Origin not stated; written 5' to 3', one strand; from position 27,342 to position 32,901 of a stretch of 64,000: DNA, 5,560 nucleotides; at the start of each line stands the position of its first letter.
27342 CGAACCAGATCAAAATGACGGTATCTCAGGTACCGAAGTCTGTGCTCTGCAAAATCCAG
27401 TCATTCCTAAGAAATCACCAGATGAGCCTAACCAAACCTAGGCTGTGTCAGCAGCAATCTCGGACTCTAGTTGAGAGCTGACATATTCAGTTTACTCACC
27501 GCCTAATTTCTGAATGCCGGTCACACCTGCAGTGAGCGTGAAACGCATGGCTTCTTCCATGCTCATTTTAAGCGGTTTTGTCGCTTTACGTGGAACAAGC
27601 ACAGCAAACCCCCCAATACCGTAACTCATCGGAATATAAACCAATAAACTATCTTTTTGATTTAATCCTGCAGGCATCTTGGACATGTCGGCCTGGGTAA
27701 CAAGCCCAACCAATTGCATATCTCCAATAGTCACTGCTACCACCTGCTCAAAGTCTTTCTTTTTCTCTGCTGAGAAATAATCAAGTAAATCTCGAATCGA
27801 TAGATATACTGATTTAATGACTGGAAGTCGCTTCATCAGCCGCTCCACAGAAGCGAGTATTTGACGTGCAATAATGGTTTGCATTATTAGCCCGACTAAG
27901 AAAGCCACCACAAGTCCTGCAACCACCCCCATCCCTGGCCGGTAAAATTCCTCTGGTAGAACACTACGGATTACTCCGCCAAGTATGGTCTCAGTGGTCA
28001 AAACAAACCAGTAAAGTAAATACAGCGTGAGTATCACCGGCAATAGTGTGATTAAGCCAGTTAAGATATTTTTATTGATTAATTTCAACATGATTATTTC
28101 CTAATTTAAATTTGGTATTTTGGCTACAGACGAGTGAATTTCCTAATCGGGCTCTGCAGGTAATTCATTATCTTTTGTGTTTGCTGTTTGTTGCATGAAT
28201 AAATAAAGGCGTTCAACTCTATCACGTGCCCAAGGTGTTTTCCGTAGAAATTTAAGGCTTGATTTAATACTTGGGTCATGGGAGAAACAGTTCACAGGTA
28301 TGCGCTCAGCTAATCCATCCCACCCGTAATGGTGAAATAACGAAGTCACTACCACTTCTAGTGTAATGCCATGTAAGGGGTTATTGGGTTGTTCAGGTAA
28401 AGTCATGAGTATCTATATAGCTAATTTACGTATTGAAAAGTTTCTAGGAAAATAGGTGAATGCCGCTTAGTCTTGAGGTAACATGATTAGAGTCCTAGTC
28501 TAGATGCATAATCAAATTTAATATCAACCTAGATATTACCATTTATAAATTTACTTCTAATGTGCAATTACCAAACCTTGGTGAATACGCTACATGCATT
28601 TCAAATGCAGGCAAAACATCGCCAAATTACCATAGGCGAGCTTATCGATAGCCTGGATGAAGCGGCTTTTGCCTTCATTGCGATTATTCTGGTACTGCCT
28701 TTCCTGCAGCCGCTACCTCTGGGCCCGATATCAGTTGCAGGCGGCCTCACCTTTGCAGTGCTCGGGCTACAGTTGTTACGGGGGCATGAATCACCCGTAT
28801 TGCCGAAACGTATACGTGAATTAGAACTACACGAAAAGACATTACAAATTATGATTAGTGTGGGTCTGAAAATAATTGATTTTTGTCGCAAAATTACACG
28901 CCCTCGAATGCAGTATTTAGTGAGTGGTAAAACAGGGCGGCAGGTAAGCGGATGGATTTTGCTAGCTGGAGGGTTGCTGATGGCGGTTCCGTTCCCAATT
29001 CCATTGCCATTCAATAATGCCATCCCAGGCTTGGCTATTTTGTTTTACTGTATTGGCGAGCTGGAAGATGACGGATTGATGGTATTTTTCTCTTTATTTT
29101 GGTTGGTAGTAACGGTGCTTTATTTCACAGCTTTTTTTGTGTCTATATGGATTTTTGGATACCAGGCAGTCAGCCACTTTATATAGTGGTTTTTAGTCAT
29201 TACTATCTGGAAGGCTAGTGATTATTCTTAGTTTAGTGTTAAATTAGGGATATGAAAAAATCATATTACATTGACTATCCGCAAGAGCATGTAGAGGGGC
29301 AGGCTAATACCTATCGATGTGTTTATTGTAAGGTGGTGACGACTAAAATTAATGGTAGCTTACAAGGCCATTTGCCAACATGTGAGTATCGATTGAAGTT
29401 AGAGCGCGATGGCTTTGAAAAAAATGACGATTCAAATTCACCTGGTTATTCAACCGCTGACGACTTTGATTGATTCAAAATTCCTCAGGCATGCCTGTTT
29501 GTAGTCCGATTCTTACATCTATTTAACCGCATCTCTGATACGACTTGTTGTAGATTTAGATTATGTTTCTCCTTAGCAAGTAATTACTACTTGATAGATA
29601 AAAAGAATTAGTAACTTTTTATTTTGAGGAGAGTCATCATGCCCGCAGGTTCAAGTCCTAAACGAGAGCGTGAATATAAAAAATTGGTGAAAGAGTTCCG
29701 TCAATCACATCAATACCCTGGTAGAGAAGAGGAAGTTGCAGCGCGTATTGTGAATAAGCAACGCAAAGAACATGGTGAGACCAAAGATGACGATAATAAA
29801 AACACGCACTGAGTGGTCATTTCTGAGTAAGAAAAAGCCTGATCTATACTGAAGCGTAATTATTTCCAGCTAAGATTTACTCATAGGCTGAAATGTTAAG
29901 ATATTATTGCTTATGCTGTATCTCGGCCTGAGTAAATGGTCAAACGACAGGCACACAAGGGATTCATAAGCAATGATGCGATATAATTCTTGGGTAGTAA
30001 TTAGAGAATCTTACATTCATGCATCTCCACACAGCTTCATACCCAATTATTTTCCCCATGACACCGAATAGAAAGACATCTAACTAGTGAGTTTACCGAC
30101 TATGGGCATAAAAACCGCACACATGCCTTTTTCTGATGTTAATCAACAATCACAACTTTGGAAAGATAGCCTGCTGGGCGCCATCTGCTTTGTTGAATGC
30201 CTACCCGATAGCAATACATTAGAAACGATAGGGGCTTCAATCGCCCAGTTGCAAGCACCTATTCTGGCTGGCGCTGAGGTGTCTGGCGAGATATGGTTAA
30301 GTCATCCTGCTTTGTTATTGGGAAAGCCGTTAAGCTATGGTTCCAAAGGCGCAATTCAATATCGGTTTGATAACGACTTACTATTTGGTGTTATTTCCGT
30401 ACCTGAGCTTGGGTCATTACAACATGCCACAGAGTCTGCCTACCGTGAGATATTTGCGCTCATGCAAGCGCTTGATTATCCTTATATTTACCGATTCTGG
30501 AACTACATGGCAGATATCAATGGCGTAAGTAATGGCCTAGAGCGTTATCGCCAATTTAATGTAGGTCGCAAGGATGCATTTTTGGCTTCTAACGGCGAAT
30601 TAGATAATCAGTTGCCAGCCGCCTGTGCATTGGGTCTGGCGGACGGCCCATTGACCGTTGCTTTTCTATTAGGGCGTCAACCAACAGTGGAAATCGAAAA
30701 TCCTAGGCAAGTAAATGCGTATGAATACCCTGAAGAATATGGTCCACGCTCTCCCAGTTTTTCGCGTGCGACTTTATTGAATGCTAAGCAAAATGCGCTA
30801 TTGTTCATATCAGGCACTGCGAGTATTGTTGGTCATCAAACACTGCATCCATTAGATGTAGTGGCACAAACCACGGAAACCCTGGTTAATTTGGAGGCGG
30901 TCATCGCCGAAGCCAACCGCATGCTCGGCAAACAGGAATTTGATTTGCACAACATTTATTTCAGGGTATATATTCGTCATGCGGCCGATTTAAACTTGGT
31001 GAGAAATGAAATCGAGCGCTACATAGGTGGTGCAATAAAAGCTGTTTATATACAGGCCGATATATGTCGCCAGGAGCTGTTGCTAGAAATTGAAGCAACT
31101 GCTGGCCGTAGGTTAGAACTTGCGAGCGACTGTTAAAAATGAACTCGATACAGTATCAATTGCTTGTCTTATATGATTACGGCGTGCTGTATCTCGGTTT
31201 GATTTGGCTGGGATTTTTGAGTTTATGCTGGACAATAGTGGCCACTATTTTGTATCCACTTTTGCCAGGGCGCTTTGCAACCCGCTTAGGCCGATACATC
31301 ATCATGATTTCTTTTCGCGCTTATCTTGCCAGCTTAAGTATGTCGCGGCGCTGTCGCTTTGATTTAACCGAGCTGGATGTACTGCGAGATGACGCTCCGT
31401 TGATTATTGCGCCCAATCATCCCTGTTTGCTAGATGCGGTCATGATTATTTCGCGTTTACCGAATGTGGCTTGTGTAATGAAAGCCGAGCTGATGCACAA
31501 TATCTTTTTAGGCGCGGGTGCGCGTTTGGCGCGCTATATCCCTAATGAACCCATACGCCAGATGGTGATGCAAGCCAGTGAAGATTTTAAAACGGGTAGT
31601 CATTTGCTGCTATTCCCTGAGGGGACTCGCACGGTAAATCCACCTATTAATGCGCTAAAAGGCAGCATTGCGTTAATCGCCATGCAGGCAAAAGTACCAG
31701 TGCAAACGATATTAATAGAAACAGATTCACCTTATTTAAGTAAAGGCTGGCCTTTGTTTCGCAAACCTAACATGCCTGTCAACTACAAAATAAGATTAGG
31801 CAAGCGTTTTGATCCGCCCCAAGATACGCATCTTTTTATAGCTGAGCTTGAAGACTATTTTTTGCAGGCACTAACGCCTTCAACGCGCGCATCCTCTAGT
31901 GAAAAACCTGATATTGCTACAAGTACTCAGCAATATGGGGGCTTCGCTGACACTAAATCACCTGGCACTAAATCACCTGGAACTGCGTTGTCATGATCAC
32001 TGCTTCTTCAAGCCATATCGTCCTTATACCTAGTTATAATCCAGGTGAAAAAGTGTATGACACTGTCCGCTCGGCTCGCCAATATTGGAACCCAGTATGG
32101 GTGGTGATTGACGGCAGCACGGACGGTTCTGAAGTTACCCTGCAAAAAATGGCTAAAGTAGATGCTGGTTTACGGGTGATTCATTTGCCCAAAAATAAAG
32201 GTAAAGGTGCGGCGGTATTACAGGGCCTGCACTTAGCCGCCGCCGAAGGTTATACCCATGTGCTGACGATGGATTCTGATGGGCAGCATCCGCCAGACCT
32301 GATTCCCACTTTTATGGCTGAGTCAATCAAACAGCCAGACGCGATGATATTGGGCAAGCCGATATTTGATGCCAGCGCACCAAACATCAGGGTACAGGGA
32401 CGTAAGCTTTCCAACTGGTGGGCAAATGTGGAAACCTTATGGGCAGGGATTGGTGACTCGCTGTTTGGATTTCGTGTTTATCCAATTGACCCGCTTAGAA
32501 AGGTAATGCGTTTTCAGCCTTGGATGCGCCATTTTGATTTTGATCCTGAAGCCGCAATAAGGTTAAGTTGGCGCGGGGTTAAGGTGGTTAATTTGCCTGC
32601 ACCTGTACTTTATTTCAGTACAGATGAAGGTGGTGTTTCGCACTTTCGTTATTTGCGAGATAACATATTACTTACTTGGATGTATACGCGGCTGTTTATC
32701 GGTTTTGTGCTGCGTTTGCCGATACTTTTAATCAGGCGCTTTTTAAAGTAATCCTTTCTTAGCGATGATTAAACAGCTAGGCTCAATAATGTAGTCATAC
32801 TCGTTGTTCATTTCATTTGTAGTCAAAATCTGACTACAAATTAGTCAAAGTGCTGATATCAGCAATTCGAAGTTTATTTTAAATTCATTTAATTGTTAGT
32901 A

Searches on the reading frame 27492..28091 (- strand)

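Call 7: search_protein_families(library=ncbifam, max_evalue=1e-10, proteins=[window:27492-28091:-])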
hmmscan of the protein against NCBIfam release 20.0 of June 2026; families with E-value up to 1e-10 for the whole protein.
window:27492-28091:- (199 aa): 0 families

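Call 75: search_protein_families(library=pfam, max_evalue=0.00001, proteins=[window:27492-28091:-])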
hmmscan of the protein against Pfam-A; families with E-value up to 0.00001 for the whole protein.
window:27492-28091:- (199 aa): 1 family
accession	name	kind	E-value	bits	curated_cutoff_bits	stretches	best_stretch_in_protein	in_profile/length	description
PF04367.18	DUF502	-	2.4e-24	85.7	23.8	1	58-160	2-106/107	Protein of unknown function (DUF502)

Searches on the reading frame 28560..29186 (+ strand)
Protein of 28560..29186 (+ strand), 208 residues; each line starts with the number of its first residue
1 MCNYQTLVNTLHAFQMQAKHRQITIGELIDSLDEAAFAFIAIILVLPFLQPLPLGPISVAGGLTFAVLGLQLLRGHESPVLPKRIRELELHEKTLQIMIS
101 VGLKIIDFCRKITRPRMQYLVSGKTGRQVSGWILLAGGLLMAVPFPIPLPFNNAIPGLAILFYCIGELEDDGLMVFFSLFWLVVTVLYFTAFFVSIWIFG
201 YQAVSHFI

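Call 7: search_protein_families(library=ncbifam, max_evalue=1e-10, proteins=[window:28560-29186:+])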
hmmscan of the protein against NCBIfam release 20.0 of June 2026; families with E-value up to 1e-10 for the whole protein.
window:28560-29186:+ (208 aa): 0 families

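Call 75: search_protein_families(library=pfam, max_evalue=0.00001, proteins=[window:28560-29186:+])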
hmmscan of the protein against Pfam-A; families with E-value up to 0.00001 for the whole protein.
window:28560-29186:+ (208 aa): 1 family
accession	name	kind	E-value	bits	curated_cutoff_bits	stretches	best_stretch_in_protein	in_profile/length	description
PF06055.17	ExoD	-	2.7e-47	160.9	23.8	1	9-190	3-179/180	Exopolysaccharide synthesis, ExoD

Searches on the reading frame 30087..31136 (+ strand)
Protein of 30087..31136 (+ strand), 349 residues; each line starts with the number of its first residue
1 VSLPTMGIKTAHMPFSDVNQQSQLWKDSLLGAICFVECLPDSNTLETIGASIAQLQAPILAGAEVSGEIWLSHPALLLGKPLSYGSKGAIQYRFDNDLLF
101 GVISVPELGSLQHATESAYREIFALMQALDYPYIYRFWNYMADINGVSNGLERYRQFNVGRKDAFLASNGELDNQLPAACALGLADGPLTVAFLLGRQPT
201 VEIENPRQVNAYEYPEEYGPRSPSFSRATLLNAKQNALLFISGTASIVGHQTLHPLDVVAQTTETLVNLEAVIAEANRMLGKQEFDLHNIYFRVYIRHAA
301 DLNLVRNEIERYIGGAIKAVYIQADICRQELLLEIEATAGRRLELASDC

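Call 7: search_protein_families(library=ncbifam, max_evalue=1e-10, proteins=[window:30087-31136:+])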
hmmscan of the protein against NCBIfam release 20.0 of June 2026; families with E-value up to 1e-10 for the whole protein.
window:30087-31136:+ (349 aa): 1 family
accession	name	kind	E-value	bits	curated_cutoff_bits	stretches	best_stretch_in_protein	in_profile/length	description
TIGR04444.1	chori_FkbO_Hyg5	subfamily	2e-67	227.7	325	1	82-337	49-309/311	FkbO/Hyg5 family chorismatase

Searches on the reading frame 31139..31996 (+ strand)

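Call 7: search_protein_families(library=ncbifam, max_evalue=1e-10, proteins=[window:31139-31996:+])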
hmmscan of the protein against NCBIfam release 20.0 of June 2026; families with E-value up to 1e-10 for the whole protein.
window:31139-31996:+ (285 aa): 1 family
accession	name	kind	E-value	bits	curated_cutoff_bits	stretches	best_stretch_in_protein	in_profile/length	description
TIGR00530.1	AGP_acyltrn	subfamily_domain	4.9e-12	45.7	102.95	1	85-192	15-128/130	1-acylglycerol-3-phosphate O-acyltransferase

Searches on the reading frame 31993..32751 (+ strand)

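Call 7: search_protein_families(library=ncbifam, max_evalue=1e-10, proteins=[window:31993-32751:+])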
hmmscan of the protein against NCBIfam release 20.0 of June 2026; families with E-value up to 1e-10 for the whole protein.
window:31993-32751:+ (252 aa): 2 families
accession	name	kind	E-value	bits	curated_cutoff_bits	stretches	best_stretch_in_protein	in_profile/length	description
NF058614.1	PPMAGASynPpgS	equivalog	3.1e-12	46.4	370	1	10-111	4-101/226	polyprenyl-phospho-N-acetylgalactosaminyl synthase PpgS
TIGR03937.1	PgaC_IcaA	equivalog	1.3e-11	44.1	422.3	1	10-102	49-141/407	poly-beta-1,6-N-acetyl-D-glucosamine synthase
